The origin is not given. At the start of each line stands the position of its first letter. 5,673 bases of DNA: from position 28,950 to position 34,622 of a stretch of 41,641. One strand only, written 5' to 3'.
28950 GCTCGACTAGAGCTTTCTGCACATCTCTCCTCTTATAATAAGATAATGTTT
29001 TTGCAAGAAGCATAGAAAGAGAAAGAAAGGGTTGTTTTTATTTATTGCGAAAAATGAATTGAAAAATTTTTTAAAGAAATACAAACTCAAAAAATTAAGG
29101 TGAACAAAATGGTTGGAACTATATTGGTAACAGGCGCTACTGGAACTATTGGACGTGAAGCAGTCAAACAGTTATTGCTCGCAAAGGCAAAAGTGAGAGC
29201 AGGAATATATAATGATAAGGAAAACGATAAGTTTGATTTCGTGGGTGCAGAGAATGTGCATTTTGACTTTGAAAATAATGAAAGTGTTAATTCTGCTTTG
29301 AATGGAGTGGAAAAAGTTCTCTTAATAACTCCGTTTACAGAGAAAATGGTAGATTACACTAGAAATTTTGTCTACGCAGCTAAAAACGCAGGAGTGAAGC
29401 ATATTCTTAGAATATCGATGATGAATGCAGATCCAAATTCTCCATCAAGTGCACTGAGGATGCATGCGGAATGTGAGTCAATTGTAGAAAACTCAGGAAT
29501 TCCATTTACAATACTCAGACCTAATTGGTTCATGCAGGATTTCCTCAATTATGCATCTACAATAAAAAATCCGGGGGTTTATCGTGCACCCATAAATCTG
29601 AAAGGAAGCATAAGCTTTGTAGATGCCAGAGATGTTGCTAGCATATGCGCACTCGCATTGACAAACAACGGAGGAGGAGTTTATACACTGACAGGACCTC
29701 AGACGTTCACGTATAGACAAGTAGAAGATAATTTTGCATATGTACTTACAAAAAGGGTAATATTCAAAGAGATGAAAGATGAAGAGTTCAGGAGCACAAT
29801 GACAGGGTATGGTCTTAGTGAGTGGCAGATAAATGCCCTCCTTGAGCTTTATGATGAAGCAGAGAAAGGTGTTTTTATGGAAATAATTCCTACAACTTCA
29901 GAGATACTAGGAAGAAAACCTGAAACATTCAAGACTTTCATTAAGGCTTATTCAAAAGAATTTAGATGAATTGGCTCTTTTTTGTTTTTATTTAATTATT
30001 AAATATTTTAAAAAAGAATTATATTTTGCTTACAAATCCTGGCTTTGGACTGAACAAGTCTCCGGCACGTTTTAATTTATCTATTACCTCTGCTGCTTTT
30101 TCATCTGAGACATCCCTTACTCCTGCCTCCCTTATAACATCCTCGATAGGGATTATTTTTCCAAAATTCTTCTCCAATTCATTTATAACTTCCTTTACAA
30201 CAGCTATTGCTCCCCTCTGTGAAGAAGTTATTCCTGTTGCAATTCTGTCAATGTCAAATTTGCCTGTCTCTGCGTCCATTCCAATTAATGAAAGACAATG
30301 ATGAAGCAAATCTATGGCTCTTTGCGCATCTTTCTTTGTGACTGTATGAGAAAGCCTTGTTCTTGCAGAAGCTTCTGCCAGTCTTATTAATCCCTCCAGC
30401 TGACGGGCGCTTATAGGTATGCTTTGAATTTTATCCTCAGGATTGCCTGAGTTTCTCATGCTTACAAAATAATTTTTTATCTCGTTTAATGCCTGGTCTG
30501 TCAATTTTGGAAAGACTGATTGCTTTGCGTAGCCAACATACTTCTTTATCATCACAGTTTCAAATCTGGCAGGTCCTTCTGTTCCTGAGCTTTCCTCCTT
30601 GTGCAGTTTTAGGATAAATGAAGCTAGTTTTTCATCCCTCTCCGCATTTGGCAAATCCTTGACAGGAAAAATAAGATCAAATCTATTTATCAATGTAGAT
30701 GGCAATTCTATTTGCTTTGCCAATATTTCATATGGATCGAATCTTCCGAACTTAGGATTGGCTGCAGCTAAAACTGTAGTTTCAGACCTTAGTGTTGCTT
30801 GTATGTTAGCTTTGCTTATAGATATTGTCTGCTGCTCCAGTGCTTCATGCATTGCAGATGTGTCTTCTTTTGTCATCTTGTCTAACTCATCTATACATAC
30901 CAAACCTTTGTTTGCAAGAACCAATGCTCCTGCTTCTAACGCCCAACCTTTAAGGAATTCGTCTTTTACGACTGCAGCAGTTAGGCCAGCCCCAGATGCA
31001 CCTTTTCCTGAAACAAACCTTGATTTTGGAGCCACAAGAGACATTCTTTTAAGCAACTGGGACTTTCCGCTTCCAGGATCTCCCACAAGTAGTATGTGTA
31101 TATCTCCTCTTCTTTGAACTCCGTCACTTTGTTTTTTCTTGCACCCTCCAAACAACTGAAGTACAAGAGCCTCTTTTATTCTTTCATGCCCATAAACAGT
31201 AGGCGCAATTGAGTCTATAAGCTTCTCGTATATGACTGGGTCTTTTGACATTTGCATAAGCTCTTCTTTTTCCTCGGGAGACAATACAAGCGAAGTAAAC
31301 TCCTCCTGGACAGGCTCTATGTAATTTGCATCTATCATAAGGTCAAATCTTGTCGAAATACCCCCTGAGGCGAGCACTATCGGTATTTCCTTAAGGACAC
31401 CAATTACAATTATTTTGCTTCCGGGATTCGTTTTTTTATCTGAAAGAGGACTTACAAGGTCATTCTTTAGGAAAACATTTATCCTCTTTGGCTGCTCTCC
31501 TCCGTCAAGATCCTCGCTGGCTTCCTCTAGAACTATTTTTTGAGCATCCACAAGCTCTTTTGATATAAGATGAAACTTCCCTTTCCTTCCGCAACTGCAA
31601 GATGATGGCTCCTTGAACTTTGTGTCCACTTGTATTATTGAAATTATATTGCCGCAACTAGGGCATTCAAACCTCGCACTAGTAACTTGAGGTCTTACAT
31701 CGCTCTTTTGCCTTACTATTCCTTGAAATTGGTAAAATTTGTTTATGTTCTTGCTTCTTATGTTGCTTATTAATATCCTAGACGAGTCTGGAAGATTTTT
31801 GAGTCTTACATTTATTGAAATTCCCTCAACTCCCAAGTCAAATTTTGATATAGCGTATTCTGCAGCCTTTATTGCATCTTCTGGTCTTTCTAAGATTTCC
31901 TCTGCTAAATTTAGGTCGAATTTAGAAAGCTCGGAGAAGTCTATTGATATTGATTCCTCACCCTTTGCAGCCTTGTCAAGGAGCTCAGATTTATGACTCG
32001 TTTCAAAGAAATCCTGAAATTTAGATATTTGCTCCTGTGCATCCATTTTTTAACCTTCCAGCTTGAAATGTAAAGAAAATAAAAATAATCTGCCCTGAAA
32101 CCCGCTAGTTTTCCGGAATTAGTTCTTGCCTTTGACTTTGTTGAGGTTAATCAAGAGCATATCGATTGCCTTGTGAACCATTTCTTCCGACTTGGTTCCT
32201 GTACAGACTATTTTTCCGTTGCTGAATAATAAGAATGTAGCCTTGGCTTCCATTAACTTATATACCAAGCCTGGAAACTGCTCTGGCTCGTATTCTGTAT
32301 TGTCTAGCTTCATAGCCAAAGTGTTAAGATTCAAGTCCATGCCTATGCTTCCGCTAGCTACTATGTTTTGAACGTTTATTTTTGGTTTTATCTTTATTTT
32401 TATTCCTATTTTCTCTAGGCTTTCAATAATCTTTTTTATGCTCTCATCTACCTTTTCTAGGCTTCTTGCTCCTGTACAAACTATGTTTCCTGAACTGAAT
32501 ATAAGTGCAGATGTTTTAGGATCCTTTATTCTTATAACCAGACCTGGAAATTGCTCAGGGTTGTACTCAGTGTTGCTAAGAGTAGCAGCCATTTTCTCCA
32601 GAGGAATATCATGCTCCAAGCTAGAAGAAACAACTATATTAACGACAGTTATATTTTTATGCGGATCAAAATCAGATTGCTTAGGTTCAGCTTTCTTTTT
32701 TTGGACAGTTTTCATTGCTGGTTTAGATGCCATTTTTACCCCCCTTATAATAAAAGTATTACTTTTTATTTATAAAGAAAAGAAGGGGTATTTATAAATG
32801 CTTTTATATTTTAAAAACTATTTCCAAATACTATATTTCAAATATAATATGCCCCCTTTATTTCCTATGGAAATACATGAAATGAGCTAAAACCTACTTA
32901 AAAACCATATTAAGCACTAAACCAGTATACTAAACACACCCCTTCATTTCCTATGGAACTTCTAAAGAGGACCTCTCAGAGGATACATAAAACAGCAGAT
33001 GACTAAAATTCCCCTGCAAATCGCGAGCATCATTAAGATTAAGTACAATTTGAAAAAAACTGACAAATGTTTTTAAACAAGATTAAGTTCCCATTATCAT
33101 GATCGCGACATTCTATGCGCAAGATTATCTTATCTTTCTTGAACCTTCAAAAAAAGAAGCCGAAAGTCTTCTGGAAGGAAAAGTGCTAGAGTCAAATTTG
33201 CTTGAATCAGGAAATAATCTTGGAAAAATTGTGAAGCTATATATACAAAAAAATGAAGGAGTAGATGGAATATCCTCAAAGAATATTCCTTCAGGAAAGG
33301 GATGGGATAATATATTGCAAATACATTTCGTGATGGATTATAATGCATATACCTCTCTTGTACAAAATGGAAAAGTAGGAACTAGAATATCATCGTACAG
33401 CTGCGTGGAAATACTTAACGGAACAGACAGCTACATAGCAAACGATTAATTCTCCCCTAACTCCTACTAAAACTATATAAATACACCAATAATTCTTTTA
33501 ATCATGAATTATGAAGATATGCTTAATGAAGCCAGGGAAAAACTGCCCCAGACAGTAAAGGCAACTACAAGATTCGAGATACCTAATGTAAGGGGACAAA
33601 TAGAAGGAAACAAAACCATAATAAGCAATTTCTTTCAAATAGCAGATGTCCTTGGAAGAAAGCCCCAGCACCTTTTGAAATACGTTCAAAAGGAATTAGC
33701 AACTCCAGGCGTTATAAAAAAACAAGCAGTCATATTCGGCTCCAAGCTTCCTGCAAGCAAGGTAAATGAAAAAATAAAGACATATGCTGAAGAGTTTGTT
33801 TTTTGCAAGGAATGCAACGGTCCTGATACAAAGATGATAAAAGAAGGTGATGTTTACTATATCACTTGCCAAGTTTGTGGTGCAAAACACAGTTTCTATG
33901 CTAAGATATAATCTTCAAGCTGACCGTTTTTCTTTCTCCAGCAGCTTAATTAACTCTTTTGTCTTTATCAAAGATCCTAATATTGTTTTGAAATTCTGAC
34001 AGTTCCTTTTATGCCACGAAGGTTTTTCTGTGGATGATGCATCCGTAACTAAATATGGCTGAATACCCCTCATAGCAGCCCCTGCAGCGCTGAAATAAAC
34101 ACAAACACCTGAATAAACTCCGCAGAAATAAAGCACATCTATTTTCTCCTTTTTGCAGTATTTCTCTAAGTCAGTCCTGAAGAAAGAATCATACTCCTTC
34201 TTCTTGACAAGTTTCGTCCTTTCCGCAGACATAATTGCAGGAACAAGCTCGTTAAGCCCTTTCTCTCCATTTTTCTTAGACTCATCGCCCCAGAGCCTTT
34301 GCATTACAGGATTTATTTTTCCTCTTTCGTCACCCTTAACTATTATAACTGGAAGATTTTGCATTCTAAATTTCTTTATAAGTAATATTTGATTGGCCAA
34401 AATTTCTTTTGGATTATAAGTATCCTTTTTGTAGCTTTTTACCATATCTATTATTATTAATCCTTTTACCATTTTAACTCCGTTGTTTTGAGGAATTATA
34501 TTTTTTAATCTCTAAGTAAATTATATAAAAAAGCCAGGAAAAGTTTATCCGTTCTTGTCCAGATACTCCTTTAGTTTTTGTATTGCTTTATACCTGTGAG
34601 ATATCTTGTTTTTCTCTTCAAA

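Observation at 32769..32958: Second cluster of the same ORB-like element 8.7 kb away, at a transcription strand switch beside tbp and mcm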

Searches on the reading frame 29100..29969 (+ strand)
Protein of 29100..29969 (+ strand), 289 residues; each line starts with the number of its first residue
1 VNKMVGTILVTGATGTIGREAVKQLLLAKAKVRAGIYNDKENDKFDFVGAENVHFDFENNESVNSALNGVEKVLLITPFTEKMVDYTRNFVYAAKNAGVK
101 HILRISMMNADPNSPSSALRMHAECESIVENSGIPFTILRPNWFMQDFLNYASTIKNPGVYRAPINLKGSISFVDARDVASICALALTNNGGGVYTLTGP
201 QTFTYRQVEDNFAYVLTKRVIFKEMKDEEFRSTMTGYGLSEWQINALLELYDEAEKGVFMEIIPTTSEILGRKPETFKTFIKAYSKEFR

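Call 7: search_protein_families(library=pfam, proteins=[window:29100-29969:+])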
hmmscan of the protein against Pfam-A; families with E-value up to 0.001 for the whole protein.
window:29100-29969:+ (289 aa): 5 families
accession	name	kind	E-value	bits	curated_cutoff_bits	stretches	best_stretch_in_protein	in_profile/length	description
PF05368.20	NmrA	-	7e-27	95.2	27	1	6-257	3-273/298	NmrA-like family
PF13460.12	NAD_binding_10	-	8.2e-22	78.4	27.2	1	12-188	1-182/184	NAD(P)H-binding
PF01370.27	Epimerase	-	2.2e-06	27.7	20.9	0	8-70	1-65/240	NAD dependent epimerase/dehydratase family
PF01073.25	3Beta_HSD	-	2e-05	24.2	22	1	9-105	1-102/280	3-beta hydroxysteroid dehydrogenase/isomerase family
PF02719.21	Polysacc_synt_2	-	0.0009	18.9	20.2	0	8-94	1-84/293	Polysaccharide biosynthesis protein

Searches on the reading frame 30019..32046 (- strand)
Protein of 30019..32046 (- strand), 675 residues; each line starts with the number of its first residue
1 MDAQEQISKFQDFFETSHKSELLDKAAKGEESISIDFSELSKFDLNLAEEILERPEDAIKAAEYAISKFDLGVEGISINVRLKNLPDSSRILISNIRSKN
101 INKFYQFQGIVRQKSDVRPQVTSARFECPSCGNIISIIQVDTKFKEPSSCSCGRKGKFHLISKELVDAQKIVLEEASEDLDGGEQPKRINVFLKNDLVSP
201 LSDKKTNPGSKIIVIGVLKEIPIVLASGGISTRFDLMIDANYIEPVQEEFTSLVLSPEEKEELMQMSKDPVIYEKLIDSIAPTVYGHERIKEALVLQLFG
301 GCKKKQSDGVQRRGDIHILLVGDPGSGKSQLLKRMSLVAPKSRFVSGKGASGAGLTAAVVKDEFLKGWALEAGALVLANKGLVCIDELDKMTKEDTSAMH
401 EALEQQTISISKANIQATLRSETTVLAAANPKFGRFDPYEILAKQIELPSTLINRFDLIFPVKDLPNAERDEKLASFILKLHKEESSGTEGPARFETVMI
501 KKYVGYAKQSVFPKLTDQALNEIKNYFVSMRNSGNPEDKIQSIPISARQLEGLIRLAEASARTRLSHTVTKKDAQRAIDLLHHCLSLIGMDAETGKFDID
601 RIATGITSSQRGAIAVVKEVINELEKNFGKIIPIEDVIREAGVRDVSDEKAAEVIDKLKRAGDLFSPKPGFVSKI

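Call 7: search_protein_families(library=pfam, proteins=[window:30019-32046:-])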
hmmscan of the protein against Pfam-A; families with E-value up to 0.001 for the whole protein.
window:30019-32046:- (675 aa): 9 families
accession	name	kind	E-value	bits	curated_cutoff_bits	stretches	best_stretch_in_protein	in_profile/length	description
PF00493.29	MCM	-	1.6e-92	309.1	23.3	1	260-482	2-224/224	MCM P-loop domain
PF17855.7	MCM_lid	-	2.3e-26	92.5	27.4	1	499-584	2-86/87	MCM AAA-lid domain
PF17207.9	MCM_OB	-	1.1e-22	80.6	24.8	1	95-221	4-125/126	MCM OB domain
PF01078.27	Mg_chelatase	-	1.3e-12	48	20.3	1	370-431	97-158/207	Magnesium chelatase, subunit ChlI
PF21120.3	MCM_WH_arc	-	2.7e-07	31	26.1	1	614-672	3-62/63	Archaeal MCM, winged-helix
PF07728.20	AAA_5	-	5.7e-07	30.1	22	1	317-432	1-124/139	AAA domain (dynein-related subfamily)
PF14551.11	MCM_N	-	8.4e-06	26.6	24.9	1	9-69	3-72/95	MCM N-terminal domain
PF13191.12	AAA_16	-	0.00039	21.4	32.6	0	316-407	25-124/167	AAA ATPase domain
PF07726.17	AAA_3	-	0.0004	20.7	27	1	317-431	1-112/131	ATPase family associated with various cellular activities (AAA)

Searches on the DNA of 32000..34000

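Call 14: search_rna_families(source=window, start=32000, end=34000, threshold=evalue, max_evalue=1)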
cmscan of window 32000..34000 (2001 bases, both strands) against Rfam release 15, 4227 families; matches with E-value up to 1: 0.
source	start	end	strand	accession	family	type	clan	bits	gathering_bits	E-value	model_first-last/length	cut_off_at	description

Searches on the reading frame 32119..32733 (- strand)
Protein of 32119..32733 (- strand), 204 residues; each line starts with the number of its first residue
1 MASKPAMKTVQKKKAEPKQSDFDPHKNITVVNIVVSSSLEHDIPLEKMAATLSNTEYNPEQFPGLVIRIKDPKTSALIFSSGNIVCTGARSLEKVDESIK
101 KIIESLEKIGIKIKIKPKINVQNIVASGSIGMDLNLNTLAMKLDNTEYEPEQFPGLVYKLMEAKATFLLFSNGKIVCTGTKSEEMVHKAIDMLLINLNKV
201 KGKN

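Call 7: search_protein_families(library=pfam, proteins=[window:32119-32733:-])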
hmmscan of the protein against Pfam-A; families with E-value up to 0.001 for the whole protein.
window:32119-32733:- (204 aa): 1 family
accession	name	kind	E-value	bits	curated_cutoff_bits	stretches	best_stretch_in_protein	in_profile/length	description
PF00352.27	TBP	-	4.7e-60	199.8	22.9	2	118-199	1-84/85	Transcription factor TFIID (or TATA-binding protein, TBP)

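Call 34: find_related_loci(query=window:32119-32733:-, collection=metagenome_contigs, flank=10000)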
Query window:32119-32733:- (204 aa) in metagenome_contigs; peptide patterns used: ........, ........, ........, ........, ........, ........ (x = any residue, [..] = any of these).
600 stretches matched a pattern (row limit reached: there are more); 497 encode a relative of the query (tblastn E <= 1e-3); the best 80 are kept; 80 distinct loci.
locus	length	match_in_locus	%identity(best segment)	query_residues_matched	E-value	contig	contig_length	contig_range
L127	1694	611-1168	92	12-198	3e-119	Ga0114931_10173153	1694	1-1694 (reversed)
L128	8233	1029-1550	95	19-192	2e-109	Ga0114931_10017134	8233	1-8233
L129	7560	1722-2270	95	19-201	1e-105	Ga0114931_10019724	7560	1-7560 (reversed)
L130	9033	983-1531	83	18-201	2e-99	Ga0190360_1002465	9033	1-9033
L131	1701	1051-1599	82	17-200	5e-105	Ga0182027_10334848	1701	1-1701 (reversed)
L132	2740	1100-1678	78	1-200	4e-101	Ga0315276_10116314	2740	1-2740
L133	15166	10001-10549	84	26-202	2e-98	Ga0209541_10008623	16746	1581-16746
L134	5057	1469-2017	82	18-201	3e-98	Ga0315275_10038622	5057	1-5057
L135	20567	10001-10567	78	5-201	4e-98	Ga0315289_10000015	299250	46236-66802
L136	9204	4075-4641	78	5-201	4e-98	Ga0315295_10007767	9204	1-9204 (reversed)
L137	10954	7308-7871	80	13-201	7e-98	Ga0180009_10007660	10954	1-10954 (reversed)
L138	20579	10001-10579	78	8-201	9e-98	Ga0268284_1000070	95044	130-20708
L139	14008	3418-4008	77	6-203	1e-97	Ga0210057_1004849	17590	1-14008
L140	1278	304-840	85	26-203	5e-105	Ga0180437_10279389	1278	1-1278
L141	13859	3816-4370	83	26-204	1e-96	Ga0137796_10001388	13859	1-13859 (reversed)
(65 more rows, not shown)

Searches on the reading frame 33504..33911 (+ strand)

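Call 7: search_protein_families(library=pfam, proteins=[window:33504-33911:+])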
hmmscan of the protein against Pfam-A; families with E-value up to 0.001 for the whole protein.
window:33504-33911:+ (135 aa): 1 family
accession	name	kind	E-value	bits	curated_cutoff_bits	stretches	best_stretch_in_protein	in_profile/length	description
PF01873.23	eIF-5_eIF-2B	-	1.4e-33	115.7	27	1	19-128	6-117/117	Domain found in IF2B/IF5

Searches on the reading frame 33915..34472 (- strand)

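Call 7: search_protein_families(library=pfam, proteins=[window:33915-34472:-])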
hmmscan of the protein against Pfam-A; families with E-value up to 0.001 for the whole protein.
window:33915-34472:- (185 aa): 1 family
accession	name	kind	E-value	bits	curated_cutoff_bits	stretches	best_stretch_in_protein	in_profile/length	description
PF00857.26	Isochorismatase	-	4.3e-25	89.2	27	1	4-172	2-174/175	Isochorismatase domain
